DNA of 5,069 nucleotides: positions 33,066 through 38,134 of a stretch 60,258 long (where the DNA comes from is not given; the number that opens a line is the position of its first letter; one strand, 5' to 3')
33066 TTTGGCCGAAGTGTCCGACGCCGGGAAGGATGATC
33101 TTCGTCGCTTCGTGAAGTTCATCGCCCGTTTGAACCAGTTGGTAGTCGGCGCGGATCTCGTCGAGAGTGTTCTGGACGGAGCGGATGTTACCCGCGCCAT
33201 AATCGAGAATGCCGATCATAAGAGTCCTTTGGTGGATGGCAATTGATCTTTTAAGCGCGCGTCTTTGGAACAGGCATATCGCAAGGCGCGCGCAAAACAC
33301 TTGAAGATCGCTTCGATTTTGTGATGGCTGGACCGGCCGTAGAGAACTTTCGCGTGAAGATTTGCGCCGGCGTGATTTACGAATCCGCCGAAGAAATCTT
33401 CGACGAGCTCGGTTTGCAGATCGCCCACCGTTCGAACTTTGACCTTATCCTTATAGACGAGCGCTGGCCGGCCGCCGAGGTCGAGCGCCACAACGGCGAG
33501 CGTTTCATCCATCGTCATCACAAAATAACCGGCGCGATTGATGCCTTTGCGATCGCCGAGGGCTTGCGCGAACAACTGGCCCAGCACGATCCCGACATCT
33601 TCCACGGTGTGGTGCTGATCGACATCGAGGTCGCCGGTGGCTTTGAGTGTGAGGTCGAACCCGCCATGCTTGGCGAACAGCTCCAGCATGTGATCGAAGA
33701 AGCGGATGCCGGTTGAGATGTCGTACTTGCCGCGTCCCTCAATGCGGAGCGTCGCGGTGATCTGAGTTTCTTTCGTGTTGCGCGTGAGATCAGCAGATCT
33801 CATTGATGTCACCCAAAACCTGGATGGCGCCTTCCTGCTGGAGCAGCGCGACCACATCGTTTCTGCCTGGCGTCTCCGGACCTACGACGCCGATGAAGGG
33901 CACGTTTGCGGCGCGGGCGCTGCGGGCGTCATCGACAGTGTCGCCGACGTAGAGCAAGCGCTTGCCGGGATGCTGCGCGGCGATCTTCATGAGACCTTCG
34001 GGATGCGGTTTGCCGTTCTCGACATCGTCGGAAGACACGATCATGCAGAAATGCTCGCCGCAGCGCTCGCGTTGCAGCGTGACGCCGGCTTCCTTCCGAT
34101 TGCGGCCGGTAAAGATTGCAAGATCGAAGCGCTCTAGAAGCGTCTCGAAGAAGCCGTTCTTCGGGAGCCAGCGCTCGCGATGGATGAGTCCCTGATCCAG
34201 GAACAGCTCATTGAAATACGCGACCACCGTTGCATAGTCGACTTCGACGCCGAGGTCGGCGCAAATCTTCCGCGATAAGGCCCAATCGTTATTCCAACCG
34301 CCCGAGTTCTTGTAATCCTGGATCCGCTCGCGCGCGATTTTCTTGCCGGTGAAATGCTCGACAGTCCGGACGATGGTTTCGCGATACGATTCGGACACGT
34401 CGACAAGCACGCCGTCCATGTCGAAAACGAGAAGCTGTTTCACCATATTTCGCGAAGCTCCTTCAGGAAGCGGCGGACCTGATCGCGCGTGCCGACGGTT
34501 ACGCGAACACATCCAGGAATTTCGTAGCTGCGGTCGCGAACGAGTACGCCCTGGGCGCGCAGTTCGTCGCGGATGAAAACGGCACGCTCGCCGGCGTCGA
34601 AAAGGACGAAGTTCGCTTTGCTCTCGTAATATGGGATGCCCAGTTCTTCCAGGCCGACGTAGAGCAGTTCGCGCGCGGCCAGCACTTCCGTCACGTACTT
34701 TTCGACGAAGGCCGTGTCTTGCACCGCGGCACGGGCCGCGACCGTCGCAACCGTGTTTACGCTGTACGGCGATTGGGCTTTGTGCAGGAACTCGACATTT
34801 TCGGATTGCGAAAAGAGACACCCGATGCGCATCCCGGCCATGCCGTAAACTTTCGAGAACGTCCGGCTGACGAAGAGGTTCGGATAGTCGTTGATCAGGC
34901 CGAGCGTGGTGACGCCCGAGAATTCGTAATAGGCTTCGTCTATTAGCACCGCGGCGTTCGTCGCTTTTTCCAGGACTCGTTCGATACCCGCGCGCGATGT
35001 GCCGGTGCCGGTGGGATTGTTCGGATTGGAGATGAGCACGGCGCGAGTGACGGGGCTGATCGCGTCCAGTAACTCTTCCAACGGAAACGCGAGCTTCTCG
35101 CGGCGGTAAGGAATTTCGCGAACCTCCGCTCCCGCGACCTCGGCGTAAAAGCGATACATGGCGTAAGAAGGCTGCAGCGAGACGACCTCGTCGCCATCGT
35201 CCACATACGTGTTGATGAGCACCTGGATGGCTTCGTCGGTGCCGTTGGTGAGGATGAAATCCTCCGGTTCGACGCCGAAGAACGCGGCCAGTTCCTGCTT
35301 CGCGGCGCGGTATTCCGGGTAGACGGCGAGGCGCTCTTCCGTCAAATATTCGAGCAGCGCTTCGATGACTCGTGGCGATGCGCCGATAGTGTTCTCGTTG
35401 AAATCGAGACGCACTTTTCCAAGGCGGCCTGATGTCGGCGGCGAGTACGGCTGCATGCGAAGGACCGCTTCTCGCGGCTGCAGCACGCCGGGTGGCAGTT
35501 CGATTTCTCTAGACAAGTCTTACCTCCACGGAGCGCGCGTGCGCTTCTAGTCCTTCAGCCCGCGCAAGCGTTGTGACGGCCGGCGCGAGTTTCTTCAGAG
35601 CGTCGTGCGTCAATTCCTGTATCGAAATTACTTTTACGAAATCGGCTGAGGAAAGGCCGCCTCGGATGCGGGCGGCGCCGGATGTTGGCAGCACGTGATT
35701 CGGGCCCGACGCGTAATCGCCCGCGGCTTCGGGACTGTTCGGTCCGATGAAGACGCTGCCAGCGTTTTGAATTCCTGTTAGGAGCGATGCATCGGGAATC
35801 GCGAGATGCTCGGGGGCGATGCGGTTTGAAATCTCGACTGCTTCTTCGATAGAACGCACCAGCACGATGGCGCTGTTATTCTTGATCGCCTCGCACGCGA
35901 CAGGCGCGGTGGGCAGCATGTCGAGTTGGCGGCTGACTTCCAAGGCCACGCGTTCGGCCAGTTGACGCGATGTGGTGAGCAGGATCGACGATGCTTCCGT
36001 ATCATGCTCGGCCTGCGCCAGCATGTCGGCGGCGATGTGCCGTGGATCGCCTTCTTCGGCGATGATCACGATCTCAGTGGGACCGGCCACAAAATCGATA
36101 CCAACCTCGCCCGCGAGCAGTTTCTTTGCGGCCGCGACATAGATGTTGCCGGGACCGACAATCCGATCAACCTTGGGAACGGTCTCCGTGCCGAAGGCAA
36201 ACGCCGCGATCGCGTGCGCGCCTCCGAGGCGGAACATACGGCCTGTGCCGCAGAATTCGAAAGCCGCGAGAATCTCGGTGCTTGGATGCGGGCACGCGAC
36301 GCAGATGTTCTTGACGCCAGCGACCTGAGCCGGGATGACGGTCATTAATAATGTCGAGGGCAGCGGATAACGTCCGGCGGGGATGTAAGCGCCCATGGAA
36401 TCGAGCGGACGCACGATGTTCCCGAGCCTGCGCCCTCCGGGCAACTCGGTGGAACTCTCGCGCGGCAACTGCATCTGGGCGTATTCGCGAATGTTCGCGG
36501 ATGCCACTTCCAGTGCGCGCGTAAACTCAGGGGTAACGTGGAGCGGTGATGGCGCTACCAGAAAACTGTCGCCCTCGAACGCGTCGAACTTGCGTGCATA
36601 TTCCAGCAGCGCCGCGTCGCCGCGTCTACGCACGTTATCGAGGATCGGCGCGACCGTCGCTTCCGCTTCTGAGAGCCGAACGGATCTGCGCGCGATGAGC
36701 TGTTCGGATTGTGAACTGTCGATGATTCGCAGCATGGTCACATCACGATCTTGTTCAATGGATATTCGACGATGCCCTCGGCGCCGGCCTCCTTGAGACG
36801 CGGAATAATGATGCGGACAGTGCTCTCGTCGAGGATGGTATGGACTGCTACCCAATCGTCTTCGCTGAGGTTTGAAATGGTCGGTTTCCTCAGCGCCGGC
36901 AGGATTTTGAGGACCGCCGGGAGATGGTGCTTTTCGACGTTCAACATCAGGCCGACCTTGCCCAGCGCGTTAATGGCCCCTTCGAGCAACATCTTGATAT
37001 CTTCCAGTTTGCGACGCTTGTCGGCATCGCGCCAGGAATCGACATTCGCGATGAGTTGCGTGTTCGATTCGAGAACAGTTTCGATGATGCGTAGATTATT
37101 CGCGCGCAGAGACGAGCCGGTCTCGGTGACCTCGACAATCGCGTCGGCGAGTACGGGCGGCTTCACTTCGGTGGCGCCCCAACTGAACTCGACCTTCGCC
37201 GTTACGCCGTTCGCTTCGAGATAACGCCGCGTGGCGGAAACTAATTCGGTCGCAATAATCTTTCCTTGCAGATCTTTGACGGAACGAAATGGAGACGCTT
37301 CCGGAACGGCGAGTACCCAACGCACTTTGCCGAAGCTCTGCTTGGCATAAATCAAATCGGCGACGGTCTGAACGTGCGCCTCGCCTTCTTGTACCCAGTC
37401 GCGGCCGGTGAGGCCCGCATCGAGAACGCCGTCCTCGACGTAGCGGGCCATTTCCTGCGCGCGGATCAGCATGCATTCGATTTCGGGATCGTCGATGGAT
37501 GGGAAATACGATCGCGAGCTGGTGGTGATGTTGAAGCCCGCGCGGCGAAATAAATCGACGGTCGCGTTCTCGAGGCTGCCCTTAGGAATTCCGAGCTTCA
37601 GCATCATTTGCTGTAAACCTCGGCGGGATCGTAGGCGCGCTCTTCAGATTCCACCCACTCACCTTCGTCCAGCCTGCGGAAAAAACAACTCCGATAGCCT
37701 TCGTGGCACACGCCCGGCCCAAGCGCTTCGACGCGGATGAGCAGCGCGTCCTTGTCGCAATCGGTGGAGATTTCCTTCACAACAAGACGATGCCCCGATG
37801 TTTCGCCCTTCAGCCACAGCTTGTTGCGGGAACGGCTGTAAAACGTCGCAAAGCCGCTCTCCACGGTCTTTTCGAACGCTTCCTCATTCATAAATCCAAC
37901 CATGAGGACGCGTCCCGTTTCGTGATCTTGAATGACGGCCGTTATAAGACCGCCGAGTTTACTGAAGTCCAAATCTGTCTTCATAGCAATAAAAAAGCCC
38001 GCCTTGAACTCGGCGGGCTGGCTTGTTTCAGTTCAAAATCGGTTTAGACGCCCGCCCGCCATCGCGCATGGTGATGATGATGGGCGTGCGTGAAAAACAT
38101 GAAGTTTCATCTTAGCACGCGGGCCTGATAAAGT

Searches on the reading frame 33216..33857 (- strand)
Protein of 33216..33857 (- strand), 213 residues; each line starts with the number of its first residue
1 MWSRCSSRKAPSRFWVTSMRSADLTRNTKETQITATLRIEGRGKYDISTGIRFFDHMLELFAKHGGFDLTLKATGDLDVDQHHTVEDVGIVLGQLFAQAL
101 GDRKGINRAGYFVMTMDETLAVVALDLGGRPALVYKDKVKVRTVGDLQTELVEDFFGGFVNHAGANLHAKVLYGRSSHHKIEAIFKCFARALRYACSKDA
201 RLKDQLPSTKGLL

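Call 6: search_protein_families(library=ncbifam, proteins=[window:33216-33857:-])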
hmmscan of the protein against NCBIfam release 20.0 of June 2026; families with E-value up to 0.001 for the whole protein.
window:33216-33857:- (213 aa): 13 families
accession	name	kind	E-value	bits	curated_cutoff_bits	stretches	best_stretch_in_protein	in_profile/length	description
NF002111.0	PRK00951.2-1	equivalog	1.6e-78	262.7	231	1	18-213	2-194/194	imidazoleglycerol-phosphate dehydratase HisB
NF002109.0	PRK00951.1-5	equivalog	1.8e-75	253.1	278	1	19-213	2-196/196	imidazoleglycerol-phosphate dehydratase HisB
NF002116.0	PRK00951.2-6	equivalog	5.8e-74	248.3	269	1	19-213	3-197/197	imidazoleglycerol-phosphate dehydratase HisB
NF002115.0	PRK00951.2-5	equivalog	2.2e-73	246.2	289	1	19-213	2-195/195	imidazoleglycerol-phosphate dehydratase HisB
NF002112.0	PRK00951.2-2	equivalog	1.7e-71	240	315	1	19-213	1-194/194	imidazoleglycerol-phosphate dehydratase HisB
NF002106.0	PRK00951.1-1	equivalog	4.4e-71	238.6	283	1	18-213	2-197/197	imidazoleglycerol-phosphate dehydratase HisB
NF002107.0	PRK00951.1-2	equivalog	1.9e-70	236.5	267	1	19-213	1-194/194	imidazoleglycerol-phosphate dehydratase HisB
NF002108.0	PRK00951.1-3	equivalog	8.8e-70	234.6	328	1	16-213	6-203/205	imidazoleglycerol-phosphate dehydratase HisB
NF003937.0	PRK05446.1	equivalog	1.4e-68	231.5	443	1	17-213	164-355/355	bifunctional histidinol-phosphatase/imidazoleglycerol-phosphate dehydratase HisB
NF002114.0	PRK00951.2-4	equivalog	1.5e-64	217.2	189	1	23-213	3-190/190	imidazoleglycerol-phosphate dehydratase HisB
NF002110.2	PRK00951.1-6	equivalog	1.7e-63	214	266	1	20-213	1-199/199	imidazoleglycerol-phosphate dehydratase HisB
NF002113.0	PRK00951.2-3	equivalog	6.2e-59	199.1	288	1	19-211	1-188/190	imidazoleglycerol-phosphate dehydratase HisB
NF010121.0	PRK13598.1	equivalog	1.7e-45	155.2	295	1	19-212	2-192/193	imidazoleglycerol-phosphate dehydratase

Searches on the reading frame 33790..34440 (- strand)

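Call 41: search_protein_families(library=pfam, proteins=[window:33790-34440:-], max_evalue=0.00001)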
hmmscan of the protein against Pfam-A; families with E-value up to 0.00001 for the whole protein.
window:33790-34440:- (216 aa): 2 families
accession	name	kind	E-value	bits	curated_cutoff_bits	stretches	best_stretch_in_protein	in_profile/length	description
PF13419.12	HAD_2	-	1.3e-20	74.7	23.8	1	5-185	2-178/178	Haloacid dehalogenase-like hydrolase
PF00702.32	Hydrolase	-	4e-19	70.2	26.4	1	3-179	3-191/191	haloacid dehalogenase-like hydrolase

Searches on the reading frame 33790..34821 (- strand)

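Call 6: search_protein_families(library=ncbifam, proteins=[window:33790-34821:-])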
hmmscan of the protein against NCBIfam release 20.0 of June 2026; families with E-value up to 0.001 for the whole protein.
window:33790-34821:- (343 aa): 19 families
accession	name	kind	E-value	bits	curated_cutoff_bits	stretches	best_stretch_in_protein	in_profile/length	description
TIGR01548.1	HAD-SF-IA-hyp1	hypoth_equivalog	2.1e-35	122.1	140.2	1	130-305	2-197/197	TIGR01548 family HAD-type hydrolase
NF009695.0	PRK13222.1-2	equivalog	4.8e-12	45.8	225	1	128-312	6-193/226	phosphoglycolate phosphatase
TIGR01449.2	PGP_bact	equivalog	5.1e-11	42.5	180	1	234-313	104-185/213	phosphoglycolate phosphatase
NF009804.0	PRK13288.1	equivalog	1e-10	41.5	218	1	231-311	98-180/215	pyrophosphatase PpaX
TIGR01549.1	HAD-SF-IA-v1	subfamily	2.3e-10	41.1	23.3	1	231-305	76-148/149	HAD-IA family hydrolase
NF009694.0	PRK13222.1-1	equivalog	6.4e-10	38.8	415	1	254-312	150-210/252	phosphoglycolate phosphatase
TIGR02009.1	PGMB-YQAB-SF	subfamily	7.1e-10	39.4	153.35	1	131-283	4-155/186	beta-phosphoglucomutase family hydrolase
NF009697.0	PRK13222.1-4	equivalog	2.1e-09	37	327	1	249-312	128-193/232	phosphoglycolate phosphatase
TIGR01454.1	AHBA_synth_RP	hypoth_equivalog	1.3e-08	34.8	246.65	1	232-316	92-178/205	AHBA synthesis associated protein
NF009698.0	PRK13223.1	equivalog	4.6e-07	29.3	466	1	127-312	12-200/272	phosphoglycolate phosphatase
NF008000.0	PRK10725.1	equivalog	9.8e-07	29.1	215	1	130-283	7-154/188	fructose-1-phosphate/6-phosphogluconate phosphatase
NF046057.1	bifunc_MtlD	equivalog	1.1e-06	27.4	800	1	131-283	10-160/683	bifunctional mannitol-1-phosphate dehydrogenase/phosphatase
TIGR03351.1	PhnX-like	hypoth_equivalog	6.4e-06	26.3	218.9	1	129-341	2-214/220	phosphonatase-like hydrolase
TIGR01422.2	phosphonatase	equivalog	6.5e-06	25.6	220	1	255-313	139-200/251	phosphonoacetaldehyde hydrolase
NF009696.0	PRK13222.1-3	equivalog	3e-05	23.8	359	1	130-306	5-180/223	N-acetylmuramic acid 6-phosphate phosphatase MupP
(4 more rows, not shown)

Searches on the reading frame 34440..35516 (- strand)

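Call 6: search_protein_families(library=ncbifam, proteins=[window:34440-35516:-])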
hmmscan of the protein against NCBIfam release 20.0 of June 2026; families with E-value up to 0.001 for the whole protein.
window:34440-35516:- (358 aa): 69 families (the best 25 are shown)
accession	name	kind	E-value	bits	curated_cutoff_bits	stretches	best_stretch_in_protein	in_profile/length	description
TIGR01141.1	hisC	equivalog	2.3e-94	316.2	276.55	1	15-357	1-349/349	histidinol-phosphate transaminase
NF002878.0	PRK03321.1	subfamily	6.4e-62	209.3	374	1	15-356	6-347/352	histidinol-phosphate transaminase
NF003496.0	PRK05166.1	equivalog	3.6e-61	207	540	1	36-357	40-369/373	histidinol-phosphate transaminase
NF002877.0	PRK03317.1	equivalog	3.9e-59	200.3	409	1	18-357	19-366/374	histidinol-phosphate transaminase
NF006014.0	PRK08153.1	equivalog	5.1e-54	183.5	510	1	33-355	34-361/370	pyridoxal phosphate-dependent aminotransferase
TIGR01140.1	L_thr_O3P_dcar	equivalog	2.6e-53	181.3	290.55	1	57-354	36-330/331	threonine-phosphate decarboxylase CobD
NF006580.0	PRK09105.1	subfamily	3e-50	171.2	444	1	27-356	41-369/375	pyridoxal phosphate-dependent aminotransferase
NF002726.0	PRK02610.1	equivalog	1.3e-46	159.2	391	1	72-357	71-368/374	histidinol-phosphate transaminase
NF051461.1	pyoverd_PtaA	equivalog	2.5e-46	158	500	1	30-352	32-354/359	pyoverdine biosynthesis transaminase PtaA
NF041364.1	GntC_guanitoxin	equivalog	3.8e-38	131.3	415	1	77-346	47-344/356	guanitoxin biosynthesis PLP-dependent (S)-gamma-hydroxy-L-arginine cyclodehydratase GntC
NF005915.1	PRK07908.1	equivalog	1.7e-35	122.9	360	1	37-354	15-331/332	Rv2231c family histidinol phosphate aminotransferase CobC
NF004870.0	PRK06225.1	equivalog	2.7e-34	118.5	351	1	37-334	33-345/380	pyridoxal phosphate-dependent aminotransferase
NF053748.1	bifunc_CobBC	exception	2.2e-33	115.6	950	1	59-352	505-794/797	bifunctional hydrogenobyrinic acid a,c-diamide synthase/histidinol phosphate aminotransferase CobBC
NF005744.0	PRK07568.1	subfamily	3.3e-31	108.5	389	1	81-292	85-308/398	pyridoxal phosphate-dependent aminotransferase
NF005305.0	PRK06836.1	equivalog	7.5e-31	107.7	376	1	81-344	95-376/396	pyridoxal phosphate-dependent aminotransferase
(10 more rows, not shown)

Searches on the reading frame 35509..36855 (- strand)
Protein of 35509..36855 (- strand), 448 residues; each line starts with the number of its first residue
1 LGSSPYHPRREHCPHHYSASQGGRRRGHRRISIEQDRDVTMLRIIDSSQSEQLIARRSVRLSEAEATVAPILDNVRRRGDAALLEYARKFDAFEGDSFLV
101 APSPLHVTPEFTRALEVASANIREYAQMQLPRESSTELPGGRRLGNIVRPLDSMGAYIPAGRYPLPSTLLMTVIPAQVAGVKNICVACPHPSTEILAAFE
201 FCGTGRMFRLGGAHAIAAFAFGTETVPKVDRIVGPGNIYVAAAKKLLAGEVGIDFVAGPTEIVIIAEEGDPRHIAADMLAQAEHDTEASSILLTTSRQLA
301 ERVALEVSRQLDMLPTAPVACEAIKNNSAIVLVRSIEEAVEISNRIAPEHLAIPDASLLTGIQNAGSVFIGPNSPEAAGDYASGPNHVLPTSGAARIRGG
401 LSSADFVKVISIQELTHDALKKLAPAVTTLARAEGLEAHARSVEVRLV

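Call 6: search_protein_families(library=ncbifam, proteins=[window:35509-36855:-])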
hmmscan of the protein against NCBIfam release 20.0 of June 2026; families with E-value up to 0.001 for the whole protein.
window:35509-36855:- (448 aa): 2 families
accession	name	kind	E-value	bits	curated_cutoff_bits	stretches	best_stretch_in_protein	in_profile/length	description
TIGR00069.1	hisD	equivalog_domain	4.2e-142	474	243.8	1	68-446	1-393/393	histidinol dehydrogenase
NF010343.0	PRK13770.1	equivalog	1.9e-88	297.1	647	1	67-446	24-414/416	histidinol dehydrogenase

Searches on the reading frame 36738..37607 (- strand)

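Call 6: search_protein_families(library=ncbifam, proteins=[window:36738-37607:-])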
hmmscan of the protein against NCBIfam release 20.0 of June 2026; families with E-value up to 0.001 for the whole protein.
window:36738-37607:- (289 aa): 2 families
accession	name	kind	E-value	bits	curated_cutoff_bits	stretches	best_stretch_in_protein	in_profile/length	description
TIGR00070.1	hisG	equivalog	1.8e-53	181.1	75.75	1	3-187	1-183/183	ATP phosphoribosyltransferase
TIGR03455.1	HisG_C-term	equivalog_domain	2.5e-30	104.6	40.05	1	189-288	2-100/100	ATP phosphoribosyltransferase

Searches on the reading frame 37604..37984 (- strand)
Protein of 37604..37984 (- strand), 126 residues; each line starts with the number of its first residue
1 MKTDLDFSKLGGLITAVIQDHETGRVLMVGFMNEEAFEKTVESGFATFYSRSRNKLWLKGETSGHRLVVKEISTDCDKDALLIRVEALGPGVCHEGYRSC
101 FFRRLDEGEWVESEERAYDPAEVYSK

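Call 6: search_protein_families(library=ncbifam, proteins=[window:37604-37984:-])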
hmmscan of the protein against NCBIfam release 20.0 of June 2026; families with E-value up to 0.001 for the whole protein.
window:37604-37984:- (126 aa): 2 families
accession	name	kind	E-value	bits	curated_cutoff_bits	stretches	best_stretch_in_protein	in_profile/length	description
NF000768.0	PRK00051.1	equivalog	2e-45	153.5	126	1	4-124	15-130/131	phosphoribosyl-AMP cyclohydrolase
NF002747.0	PRK02759.1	equivalog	2.8e-43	147.9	187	1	3-105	8-109/208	bifunctional phosphoribosyl-AMP cyclohydrolase/phosphoribosyl-ATP diphosphatase HisIE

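Call 7: find_homologous_proteins(query=window:37604-37984:-, max_evalue=1e-20)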
Query window:37604-37984:- (126 aa): 7960 proteins with E <= 1e-20 among 8000 candidates; the best 120 are listed.
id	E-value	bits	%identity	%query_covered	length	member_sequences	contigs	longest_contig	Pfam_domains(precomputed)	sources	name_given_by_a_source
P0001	3.2e-79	281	100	100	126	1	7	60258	PF01502.24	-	-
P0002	2.5e-76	271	96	100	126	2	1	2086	PF01502.24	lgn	-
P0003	2.8e-76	271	96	100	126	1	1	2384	PF01502.24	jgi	-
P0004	1.6e-75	269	95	100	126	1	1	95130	PF01502.24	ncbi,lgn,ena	-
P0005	1.8e-75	269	95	100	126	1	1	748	PF01502.24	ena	-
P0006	7.5e-75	267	94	100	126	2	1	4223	PF01502.24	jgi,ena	-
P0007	1.6e-74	266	94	100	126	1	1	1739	PF01502.24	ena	-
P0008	5.1e-73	261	93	100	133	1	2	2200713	PF01502.24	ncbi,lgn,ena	-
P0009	3.1e-72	258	91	100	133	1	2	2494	PF01502.24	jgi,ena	-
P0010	8.1e-72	257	90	100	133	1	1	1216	PF01502.24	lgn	-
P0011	8.1e-72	257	90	100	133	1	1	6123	PF01502.24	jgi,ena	-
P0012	2.7e-70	252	92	96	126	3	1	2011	PF01502.24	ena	-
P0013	4.3e-70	251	91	96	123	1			PF01502.24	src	-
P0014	5.5e-70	251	88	98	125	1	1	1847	PF01502.24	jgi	jgi:phosphoribosyl-AMP cyclohydrolase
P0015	2.8e-69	249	87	98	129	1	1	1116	PF01502.24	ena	-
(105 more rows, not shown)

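Call 9: find_related_loci(query=window:37604-37984:-, collection=genome_contigs, flank=2500)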
Query window:37604-37984:- (126 aa) in genome_contigs; peptide patterns used: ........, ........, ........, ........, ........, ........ (x = any residue, [..] = any of these).
599 stretches matched a pattern (row limit reached: there are more); 582 encode a relative of the query (tblastn E <= 1e-3); the best 80 are kept; 80 distinct loci.
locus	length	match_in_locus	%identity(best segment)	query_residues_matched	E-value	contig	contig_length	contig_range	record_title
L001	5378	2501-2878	93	1-126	2e-78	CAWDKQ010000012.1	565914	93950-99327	MAG: Bryobacterales bacterium isolate MFD09286.bin.1.160 genome assembly, contig: contig_47317, whole genome shotgun seq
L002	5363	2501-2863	87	4-124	4e-72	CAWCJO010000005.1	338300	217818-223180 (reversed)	MAG: Bryobacterales bacterium isolate MFD09603.bin.2.231 genome assembly, contig: contig_17954, whole genome shotgun seq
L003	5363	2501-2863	86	4-124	2e-71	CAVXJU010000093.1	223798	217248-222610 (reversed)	MAG: Terriglobia bacterium isolate MFD03044.bin.2.17 genome assembly, contig: contig_83566, whole genome shotgun sequenc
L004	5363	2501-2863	84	4-124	2e-71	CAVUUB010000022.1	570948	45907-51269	MAG: Bryobacterales bacterium isolate MFD00964.bin.2.188 genome assembly, contig: contig_95188, whole genome shotgun seq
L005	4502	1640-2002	84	4-124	1e-69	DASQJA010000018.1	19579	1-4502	MAG TPA_asm: Bryobacteraceae bacterium isolate SMAG_U11873 k141_5610383, whole genome shotgun sequence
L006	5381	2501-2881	81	1-124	2e-69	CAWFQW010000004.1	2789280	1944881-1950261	MAG: Bryobacterales bacterium isolate MFD00964.bin.2.210 genome assembly, contig: contig_2756, whole genome shotgun sequ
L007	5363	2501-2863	84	4-124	3e-69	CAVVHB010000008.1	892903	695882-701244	MAG: Bryobacterales bacterium isolate MFD01633.bin.2.54 genome assembly, contig: contig_18407, whole genome shotgun sequ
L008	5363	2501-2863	81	4-124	4e-69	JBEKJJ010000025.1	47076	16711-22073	MAG: Bryobacteraceae bacterium isolate SPRUCE 320 SPRUCE_320_25, whole genome shotgun sequence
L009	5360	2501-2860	85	5-124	1e-68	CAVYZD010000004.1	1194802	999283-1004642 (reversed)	MAG: Bryobacterales bacterium isolate MFD02248.bin.1.4 genome assembly, contig: contig_16072, whole genome shotgun seque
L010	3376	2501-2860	83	5-124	1e-68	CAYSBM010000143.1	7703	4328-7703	MAG TPA_asm: uncultured Solibacteraceae bacterium isolate SRP167436_co1_177 genome assembly, contig: NODE_16074_length_7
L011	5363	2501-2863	83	4-124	7e-69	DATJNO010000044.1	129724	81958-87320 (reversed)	MAG TPA_asm: Bryobacteraceae bacterium isolate SMAG_U14863 k141_1754303, whole genome shotgun sequence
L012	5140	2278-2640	82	4-124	1e-68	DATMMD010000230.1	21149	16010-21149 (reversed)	MAG TPA_asm: Bryobacteraceae bacterium isolate SMAG_U12814 k141_1142292, whole genome shotgun sequence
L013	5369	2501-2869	77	2-124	2e-68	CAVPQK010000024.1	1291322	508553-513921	MAG: Bryobacterales bacterium isolate MFD00082.bin.1.148 genome assembly, contig: contig_8220, whole genome shotgun sequ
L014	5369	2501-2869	80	2-124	2e-68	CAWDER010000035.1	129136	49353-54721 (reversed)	MAG: Bryobacteraceae bacterium isolate MFD05942.bin.2.33 genome assembly, contig: contig_56614, whole genome shotgun seq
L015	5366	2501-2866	82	3-124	6e-68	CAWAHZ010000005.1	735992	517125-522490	MAG: Bryobacterales bacterium isolate MFD04434.bin.1.11 genome assembly, contig: contig_14628, whole genome shotgun sequ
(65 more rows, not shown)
